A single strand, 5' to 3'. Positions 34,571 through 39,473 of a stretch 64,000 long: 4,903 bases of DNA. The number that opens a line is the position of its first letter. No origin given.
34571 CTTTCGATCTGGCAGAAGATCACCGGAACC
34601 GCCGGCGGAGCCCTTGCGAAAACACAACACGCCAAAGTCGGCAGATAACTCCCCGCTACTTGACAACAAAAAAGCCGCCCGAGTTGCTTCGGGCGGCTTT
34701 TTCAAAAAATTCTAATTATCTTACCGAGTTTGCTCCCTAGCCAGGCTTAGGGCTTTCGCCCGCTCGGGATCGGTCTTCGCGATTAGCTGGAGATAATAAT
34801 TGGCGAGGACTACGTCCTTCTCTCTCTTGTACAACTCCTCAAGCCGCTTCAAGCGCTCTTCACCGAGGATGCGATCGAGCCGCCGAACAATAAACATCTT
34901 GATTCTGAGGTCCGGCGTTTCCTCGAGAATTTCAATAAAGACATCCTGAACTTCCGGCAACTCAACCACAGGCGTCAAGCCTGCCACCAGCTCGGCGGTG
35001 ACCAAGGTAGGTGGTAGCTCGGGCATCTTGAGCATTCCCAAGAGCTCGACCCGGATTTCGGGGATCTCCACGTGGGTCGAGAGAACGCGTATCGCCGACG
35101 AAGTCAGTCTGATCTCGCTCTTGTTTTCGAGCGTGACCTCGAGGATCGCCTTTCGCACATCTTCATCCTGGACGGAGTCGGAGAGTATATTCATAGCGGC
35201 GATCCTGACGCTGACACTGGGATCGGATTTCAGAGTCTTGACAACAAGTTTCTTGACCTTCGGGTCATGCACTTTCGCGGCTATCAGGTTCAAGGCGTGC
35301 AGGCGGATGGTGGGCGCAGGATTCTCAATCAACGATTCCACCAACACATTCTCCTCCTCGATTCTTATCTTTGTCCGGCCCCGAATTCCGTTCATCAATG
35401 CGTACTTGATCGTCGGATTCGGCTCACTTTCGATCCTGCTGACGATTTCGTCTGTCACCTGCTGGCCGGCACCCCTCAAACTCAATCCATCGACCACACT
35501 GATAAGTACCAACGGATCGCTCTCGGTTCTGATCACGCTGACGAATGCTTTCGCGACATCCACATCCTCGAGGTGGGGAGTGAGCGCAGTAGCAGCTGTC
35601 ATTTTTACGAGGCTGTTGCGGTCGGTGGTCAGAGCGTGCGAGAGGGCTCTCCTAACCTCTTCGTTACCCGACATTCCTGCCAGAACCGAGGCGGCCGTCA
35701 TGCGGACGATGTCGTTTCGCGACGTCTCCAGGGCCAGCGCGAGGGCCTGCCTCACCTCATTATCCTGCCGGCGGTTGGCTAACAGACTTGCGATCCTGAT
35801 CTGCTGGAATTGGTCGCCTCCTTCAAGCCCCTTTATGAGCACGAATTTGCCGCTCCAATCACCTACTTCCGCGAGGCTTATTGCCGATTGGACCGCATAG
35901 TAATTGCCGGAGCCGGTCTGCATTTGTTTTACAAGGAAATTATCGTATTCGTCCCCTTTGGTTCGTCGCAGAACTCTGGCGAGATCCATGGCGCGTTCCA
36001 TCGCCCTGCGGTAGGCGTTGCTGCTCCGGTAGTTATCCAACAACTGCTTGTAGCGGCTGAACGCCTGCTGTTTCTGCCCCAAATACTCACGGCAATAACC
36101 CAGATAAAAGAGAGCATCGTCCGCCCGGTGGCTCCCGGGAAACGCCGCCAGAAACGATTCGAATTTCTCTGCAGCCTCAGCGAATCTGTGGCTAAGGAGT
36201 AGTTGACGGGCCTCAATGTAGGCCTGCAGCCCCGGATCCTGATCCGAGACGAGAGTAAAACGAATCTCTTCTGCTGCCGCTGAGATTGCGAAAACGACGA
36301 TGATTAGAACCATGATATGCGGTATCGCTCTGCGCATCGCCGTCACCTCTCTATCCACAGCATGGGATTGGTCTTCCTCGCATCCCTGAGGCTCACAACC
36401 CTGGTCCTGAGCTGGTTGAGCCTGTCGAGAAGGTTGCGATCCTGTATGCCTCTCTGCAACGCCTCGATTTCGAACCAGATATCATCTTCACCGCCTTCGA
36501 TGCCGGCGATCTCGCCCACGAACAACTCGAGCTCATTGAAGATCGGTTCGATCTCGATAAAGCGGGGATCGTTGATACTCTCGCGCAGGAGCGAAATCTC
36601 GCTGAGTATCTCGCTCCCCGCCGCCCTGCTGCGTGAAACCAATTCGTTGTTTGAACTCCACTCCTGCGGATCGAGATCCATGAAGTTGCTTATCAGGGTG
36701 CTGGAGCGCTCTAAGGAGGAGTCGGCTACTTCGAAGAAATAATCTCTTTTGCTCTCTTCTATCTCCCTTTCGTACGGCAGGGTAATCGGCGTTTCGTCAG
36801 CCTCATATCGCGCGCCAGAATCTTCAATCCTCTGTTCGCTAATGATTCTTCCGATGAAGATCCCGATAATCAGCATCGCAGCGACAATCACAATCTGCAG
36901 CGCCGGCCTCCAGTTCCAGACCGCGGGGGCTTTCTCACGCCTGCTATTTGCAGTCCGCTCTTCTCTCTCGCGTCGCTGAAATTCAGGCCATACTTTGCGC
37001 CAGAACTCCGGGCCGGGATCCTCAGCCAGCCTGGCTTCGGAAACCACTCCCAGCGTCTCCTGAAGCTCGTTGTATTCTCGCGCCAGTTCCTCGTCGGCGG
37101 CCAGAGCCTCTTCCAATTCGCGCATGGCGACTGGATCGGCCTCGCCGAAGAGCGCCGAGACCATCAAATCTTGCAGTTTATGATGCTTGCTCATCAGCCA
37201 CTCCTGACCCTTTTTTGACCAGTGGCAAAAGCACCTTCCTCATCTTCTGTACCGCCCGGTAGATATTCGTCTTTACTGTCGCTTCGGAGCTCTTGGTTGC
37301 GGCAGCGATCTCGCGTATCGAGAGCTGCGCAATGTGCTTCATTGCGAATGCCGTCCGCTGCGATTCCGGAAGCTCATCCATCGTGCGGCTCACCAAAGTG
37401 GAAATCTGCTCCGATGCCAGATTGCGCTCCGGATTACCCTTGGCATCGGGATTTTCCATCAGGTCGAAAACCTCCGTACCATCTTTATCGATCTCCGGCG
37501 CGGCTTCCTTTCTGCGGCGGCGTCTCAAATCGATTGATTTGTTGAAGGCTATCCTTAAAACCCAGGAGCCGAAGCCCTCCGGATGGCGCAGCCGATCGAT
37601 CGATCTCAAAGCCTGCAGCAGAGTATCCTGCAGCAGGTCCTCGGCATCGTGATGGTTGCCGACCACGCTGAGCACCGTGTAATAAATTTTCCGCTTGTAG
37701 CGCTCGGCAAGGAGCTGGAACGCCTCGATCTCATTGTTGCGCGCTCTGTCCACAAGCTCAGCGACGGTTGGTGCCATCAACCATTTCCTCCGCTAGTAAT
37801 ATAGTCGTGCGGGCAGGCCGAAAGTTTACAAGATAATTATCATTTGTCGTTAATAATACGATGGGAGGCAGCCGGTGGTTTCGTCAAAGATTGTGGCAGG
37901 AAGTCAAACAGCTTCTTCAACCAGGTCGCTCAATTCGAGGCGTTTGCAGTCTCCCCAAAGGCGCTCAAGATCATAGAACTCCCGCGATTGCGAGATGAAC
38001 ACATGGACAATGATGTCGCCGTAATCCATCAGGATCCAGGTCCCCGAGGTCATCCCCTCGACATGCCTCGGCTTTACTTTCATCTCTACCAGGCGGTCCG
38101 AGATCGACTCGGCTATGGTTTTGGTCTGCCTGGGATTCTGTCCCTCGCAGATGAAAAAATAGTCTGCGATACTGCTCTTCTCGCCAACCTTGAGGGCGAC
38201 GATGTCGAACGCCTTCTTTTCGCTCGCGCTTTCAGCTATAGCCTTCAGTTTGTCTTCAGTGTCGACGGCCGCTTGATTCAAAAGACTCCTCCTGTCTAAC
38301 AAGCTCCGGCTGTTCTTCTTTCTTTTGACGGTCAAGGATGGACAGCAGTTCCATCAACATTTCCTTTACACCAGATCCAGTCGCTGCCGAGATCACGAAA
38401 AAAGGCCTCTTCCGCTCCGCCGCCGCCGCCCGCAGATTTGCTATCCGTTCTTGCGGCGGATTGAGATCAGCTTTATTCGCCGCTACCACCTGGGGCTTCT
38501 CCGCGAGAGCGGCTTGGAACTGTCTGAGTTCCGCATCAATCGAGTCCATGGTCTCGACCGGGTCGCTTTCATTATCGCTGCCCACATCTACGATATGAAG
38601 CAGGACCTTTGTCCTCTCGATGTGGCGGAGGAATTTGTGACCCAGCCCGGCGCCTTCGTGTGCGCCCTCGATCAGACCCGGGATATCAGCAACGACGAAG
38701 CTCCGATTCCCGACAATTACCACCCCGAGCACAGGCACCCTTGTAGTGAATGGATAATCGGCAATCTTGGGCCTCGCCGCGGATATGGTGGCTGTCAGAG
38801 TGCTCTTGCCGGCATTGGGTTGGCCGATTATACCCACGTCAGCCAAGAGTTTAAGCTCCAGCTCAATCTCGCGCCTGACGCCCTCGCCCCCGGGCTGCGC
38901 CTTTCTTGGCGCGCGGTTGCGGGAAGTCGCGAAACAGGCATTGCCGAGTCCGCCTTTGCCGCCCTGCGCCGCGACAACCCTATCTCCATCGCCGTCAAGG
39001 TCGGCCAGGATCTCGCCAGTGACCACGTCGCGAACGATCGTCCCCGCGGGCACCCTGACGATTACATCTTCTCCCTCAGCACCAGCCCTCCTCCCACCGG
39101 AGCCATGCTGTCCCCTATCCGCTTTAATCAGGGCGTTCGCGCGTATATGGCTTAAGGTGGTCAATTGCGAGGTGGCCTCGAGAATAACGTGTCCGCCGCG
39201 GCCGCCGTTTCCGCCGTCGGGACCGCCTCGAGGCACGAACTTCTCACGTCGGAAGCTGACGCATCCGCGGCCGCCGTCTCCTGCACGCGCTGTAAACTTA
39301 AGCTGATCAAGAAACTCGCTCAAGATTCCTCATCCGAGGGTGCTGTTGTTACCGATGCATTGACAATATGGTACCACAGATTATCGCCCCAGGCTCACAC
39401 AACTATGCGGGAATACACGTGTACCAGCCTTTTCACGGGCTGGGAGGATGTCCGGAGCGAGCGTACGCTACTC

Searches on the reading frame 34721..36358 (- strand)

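Call 97: search_protein_families(library=pfam, proteins=[window:34721-36358:-], max_evalue=0.00001)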
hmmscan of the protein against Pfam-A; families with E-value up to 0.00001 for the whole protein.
window:34721-36358:- (545 aa): 2 families
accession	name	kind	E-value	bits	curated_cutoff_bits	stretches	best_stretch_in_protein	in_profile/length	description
PF13646.12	HEAT_2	-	2.5e-20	73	27.7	2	174-259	4-87/88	HEAT repeats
PF13174.12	TPR_6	-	1.3e-06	29.1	26.3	0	81-113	1-33/33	Tetratricopeptide repeat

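Call 100: search_protein_families(library=ncbifam, proteins=[window:34721-36358:-], max_evalue=0.001)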
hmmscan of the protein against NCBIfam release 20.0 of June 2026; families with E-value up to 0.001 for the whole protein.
window:34721-36358:- (545 aa): 4 families
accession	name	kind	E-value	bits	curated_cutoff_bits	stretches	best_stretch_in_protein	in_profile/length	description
TIGR02795.1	tol_pal_ybgF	equivalog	1.2e-09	38.8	90.1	1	46-120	5-79/119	tol-pal system protein YbgF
NF010374.0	PRK13800.1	equivalog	6.6e-05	21.3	1196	1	187-418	611-826/898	fumarate reductase/succinate dehydrogenase flavoprotein subunit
NF045915.1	PhycobilmeDegNblB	equivalog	0.00013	21.5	300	0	340-426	6-91/214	phycobilisome degradation protein NblB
TIGR03302.1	OM_YfiO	subfamily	0.00032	20.3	81.4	1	16-120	5-110/239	outer membrane protein assembly factor BamD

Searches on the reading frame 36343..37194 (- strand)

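Call 97: search_protein_families(library=pfam, proteins=[window:36343-37194:-], max_evalue=0.00001)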
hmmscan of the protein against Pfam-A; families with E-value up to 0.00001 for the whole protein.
window:36343-37194:- (283 aa): 0 families

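Call 100: search_protein_families(library=ncbifam, proteins=[window:36343-37194:-], max_evalue=0.001)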
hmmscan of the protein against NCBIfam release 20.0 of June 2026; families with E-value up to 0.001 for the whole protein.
window:36343-37194:- (283 aa): 2 families
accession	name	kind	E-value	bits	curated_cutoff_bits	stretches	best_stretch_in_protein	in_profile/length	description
NF052375.1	antisigma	equivalog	1.3e-10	41.7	100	1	20-116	11-105/217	anti-sigma factor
NF010501.0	PRK13920.1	subfamily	4.3e-05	23.3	225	1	6-91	3-78/213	putative anti-sigmaE protein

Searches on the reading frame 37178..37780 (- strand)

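Call 97: search_protein_families(library=pfam, proteins=[window:37178-37780:-], max_evalue=0.00001)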
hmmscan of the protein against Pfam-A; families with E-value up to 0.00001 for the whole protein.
window:37178-37780:- (200 aa): 2 families
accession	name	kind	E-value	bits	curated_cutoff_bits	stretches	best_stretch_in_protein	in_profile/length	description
PF04542.20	Sigma70_r2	-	1.5e-16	60.4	24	1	24-91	1-70/71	Sigma-70 region 2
PF08281.18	Sigma70_r4_2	-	4e-13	49.2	25.7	1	130-180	4-54/54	Sigma-70, region 4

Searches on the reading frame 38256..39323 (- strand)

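Call 97: search_protein_families(library=pfam, proteins=[window:38256-39323:-], max_evalue=0.00001)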
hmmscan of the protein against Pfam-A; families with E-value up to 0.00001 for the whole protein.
window:38256-39323:- (355 aa): 3 families
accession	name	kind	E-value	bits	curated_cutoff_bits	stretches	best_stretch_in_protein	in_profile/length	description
PF01018.28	GTP1_OBG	-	4.3e-57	192.5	27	1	6-159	2-155/155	GTP1/OBG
PF01926.29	MMR_HSR1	-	3.9e-26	91.8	21.9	1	162-284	1-113/113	50S ribosome-binding GTPase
PF02421.24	FeoB_N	-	1.7e-07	31.4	27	1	163-248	3-89/156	Ferrous iron transport protein B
